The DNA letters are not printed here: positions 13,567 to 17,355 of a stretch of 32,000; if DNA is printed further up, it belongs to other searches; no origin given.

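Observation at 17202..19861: Two operon-leading proteins (352 aa and ~535-549 aa) with no recognisable domain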

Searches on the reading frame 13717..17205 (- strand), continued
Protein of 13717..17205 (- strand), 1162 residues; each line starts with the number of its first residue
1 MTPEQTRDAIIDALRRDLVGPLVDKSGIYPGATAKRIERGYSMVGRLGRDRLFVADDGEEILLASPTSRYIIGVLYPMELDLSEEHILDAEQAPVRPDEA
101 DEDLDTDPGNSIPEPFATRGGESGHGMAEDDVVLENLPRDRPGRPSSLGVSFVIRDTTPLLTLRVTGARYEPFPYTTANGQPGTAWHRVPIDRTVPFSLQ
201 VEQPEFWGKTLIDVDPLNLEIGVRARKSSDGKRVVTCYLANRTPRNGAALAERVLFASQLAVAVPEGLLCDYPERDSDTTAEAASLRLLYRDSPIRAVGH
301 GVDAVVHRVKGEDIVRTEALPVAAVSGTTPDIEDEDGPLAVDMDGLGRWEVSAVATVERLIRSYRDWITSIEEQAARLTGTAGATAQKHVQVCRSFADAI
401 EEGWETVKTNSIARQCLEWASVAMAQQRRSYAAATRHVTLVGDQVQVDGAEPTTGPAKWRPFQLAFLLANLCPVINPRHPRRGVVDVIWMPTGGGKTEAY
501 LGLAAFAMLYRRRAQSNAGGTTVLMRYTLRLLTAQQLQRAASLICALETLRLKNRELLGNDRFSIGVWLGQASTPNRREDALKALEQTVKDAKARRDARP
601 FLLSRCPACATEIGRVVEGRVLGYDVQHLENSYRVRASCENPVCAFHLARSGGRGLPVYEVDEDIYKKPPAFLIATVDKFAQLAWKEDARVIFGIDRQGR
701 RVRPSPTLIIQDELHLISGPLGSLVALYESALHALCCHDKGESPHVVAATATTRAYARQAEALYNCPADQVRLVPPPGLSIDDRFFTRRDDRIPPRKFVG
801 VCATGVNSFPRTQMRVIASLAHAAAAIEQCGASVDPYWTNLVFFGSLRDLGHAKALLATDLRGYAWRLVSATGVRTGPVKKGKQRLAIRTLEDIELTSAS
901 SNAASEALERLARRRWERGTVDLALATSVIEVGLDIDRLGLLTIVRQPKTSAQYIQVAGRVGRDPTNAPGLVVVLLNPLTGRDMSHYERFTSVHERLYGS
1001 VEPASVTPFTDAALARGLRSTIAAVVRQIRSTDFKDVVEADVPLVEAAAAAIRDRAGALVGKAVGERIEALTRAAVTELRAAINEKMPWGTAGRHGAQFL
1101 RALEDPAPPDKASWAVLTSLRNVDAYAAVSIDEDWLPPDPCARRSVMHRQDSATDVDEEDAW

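Call 76: get_annotated_region(hit=H45, flank=7000)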
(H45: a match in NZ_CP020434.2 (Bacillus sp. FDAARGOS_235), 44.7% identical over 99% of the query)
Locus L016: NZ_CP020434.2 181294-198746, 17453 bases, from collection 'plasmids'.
description: Bacillus sp. FDAARGOS_235 plasmid 1, complete sequence
organism: Bacillus sp. FDAARGOS_235 (NCBI taxid 1839798)
taxonomy: Bacteria; Bacillota; Bacilli; Bacillales; Bacillaceae; Bacillus; Bacillus sp. FDAARGOS 235
host: -; source: Homo sapiens,blood; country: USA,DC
typing (MOB-suite, as given by PLSDB): conjugative; replicon rep_cluster_1869; relaxase MOBP; mating-pair formation MPF_T
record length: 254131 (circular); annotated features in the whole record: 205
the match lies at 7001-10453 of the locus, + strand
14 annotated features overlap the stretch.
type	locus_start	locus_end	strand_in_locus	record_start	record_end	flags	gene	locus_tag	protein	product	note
CDS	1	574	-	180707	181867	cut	-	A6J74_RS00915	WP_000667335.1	site-specific integrase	GO:0015074 - DNA integration [Evidence IEA]; GO:0006310 - DNA recombination [Evidence IEA]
CDS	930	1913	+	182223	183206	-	-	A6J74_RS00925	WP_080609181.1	DNA-binding protein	-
CDS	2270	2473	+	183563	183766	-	-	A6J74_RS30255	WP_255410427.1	hypothetical protein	-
CDS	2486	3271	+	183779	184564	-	-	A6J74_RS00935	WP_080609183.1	hypothetical protein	-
CDS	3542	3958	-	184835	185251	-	-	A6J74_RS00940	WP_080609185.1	very short patch repair endonuclease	-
CDS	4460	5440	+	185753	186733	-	-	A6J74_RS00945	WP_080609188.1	hypothetical protein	-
CDS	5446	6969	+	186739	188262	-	-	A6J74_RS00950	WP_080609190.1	hypothetical protein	-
CDS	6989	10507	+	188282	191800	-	-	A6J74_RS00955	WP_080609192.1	helicase-related protein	-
CDS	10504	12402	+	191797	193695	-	-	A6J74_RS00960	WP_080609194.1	DUF1998 domain-containing protein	-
CDS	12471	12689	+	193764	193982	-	-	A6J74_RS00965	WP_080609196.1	hypothetical protein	-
CDS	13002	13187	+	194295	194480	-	-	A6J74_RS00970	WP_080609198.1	Bsp6I family type II restriction endonuclease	-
CDS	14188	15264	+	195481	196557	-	xerS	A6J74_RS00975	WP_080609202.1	tyrosine recombinase XerS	GO:0015074 - DNA integration [Evidence IEA]; GO:0006310 - DNA recombination [Evidence IEA]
CDS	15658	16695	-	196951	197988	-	-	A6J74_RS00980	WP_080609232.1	serine hydrolase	-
CDS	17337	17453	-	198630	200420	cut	-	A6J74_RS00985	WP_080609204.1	hybrid sensor histidine kinase/response regulator transcription factor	-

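Call 77: get_annotated_region(hit=H46, flank=7000)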
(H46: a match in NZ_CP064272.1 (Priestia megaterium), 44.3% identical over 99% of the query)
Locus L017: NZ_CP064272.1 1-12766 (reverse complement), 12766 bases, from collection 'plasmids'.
description: Priestia megaterium strain N447-3 plasmid pN447-3.2, complete sequence
organism: Priestia megaterium (NCBI taxid 1404)
taxonomy: Bacteria; Bacillota; Bacilli; Bacillales; Bacillaceae; Priestia; Priestia megaterium
host: -; source: cell culture,Zoo anteater area soil; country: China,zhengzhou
typing (MOB-suite, as given by PLSDB): non-mobilizable
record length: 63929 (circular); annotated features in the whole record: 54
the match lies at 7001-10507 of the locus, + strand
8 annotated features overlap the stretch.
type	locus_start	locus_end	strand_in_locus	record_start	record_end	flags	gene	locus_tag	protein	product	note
CDS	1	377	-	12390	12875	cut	coaD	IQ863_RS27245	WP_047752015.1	pantetheine-phosphate adenylyltransferase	GO:0015937 - coenzyme A biosynthetic process [Evidence IEA]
CDS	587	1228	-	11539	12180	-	-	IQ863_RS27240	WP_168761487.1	TetR/AcrR family transcriptional regulator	GO:0006355 - regulation of DNA-templated transcription [Evidence IEA]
CDS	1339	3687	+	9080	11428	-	helD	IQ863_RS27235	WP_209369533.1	RNA polymerase recycling motor HelD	-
CDS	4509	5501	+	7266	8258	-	-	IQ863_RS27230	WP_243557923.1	hypothetical protein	-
CDS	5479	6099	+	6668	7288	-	-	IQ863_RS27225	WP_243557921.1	hypothetical protein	-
CDS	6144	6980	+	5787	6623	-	-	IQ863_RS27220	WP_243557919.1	hypothetical protein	-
CDS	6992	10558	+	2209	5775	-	-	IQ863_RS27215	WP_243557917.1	helicase-related protein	-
CDS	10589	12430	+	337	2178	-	-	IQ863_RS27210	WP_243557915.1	DUF1998 domain-containing protein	-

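Call 78: get_annotated_region(hit=H48, flank=7000)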
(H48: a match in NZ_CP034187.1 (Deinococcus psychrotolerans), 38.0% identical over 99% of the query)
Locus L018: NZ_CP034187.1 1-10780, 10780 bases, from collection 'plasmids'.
description: Deinococcus psychrotolerans strain S14-83 plasmid unnamed3, complete sequence
organism: Deinococcus psychrotolerans (NCBI taxid 2489213)
taxonomy: Bacteria; Deinococcota; Deinococci; Deinococcales; Deinococcaceae; Deinococcus; Deinococcus psychrotolerans
host: -; source: whole organism,R2A medium; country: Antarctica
typing (MOB-suite, as given by PLSDB): non-mobilizable
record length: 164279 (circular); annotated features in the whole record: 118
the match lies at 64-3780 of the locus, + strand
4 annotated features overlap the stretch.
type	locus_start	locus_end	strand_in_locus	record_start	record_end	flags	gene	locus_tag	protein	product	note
CDS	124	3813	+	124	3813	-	-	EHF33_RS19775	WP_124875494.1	helicase-related protein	-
CDS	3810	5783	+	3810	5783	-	-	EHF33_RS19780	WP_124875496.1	DUF1998 domain-containing protein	-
CDS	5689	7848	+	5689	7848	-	-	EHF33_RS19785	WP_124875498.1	hypothetical protein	-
CDS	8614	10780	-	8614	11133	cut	-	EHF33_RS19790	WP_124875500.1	ATP-dependent helicase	-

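Call 93: find_related_loci(query=A12, collection=genome_contigs, flank=8000)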
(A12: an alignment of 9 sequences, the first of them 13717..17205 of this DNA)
Query A12 (1162 aa) in genome_contigs; peptide patterns used: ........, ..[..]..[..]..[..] (x = any residue, [..] = any of these).
600 stretches matched a pattern (row limit reached: there are more); 594 encode a relative of the query (tblastn E <= 1e-3); the best 80 are kept; 80 distinct loci.
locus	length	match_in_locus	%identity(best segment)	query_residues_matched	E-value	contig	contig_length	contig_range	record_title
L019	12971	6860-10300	36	6-1131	2e-176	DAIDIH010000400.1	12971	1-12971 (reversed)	MAG TPA_asm: Bryobacterales bacterium isolate clean357 k141_389319, whole genome shotgun sequence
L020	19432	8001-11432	35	5-1136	1e-174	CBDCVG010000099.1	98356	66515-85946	MAG: Caldora sp. isolate e91194d1-5003-4bb1-8e0a-ecd65b6f64b4 genome assembly, contig: contig_99, whole genome shotgun s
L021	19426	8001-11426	35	5-1136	4e-176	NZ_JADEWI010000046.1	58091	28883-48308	Nostoc sp. LEGE 06077 NODE_94_length_58091_cov_12.0458, whole genome shotgun sequence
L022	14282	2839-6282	35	6-1133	1e-169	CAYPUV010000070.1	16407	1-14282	MAG TPA_asm: uncultured Anaerolineaceae bacterium isolate binchicken_co64_42 genome assembly, contig: NODE_2548_length_1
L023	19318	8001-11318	37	58-1136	9e-169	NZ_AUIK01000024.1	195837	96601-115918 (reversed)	Solirubrobacter soli DSM 22325 G569DRAFT_scaffold00016.16_C, whole genome shotgun sequence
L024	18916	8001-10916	39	161-1124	4e-168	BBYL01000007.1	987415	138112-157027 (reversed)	Microtetraspora glauca DNA, contig: scaffold00002, whole genome shotgun sequence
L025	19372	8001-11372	35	56-1150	1e-165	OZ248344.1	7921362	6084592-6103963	MAG: Rivularia sp. (in: cyanobacteria) isolate 23fe80d2-2bef-4b14-a7c1-d0d5c20622be genome assembly, chromosome: 2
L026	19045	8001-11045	37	1-1029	6e-165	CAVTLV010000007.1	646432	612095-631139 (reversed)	MAG: uncultured Acidobacteriota bacterium isolate MFD05705.bin.1.239 genome assembly, contig: contig_20659, whole genome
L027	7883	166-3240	35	7-1036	3e-165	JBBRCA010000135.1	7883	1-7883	MAG: Terriglobales bacterium isolate Co_metawrap_2379 Cmw_2379_k141_1903474_length_7883_cov_7.0000, whole genome shotgun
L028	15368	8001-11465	36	1-1131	7e-163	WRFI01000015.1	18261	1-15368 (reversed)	MAG: Propionibacteriaceae bacterium isolate Lab288P4bin49 Ga0123354_10005658, whole genome shotgun sequence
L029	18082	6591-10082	35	1-1139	1e-160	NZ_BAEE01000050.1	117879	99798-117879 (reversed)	Gordonia araii NBRC 100433, whole genome shotgun sequence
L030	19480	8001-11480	34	5-1145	4e-160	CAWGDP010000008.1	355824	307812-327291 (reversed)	MAG: uncultured Acidobacteriaceae bacterium isolate MFD02248.bin.1.195 genome assembly, contig: contig_22224, whole geno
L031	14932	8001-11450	35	6-1136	5e-159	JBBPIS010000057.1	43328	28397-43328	MAG: Planctomycetota bacterium isolate BPF1-02-04_bin_2 NODE_89_length_43328_cov_10.455018, whole genome shotgun sequenc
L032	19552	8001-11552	35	1-1152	4e-158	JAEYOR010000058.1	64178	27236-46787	MAG: Actinomycetes bacterium isolate OH_CBB_160 k127_2113758, whole genome shotgun sequence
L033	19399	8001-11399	35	5-1136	5e-158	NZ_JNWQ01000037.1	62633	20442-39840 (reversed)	Streptomyces novaecaesareae strain NRRL B-1267 contig37.1, whole genome shotgun sequence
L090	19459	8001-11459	32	1-1134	5e-130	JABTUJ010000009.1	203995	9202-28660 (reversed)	MAG: Verrucomicrobiales bacterium isolate H5_VER1 seq009, whole genome shotgun sequence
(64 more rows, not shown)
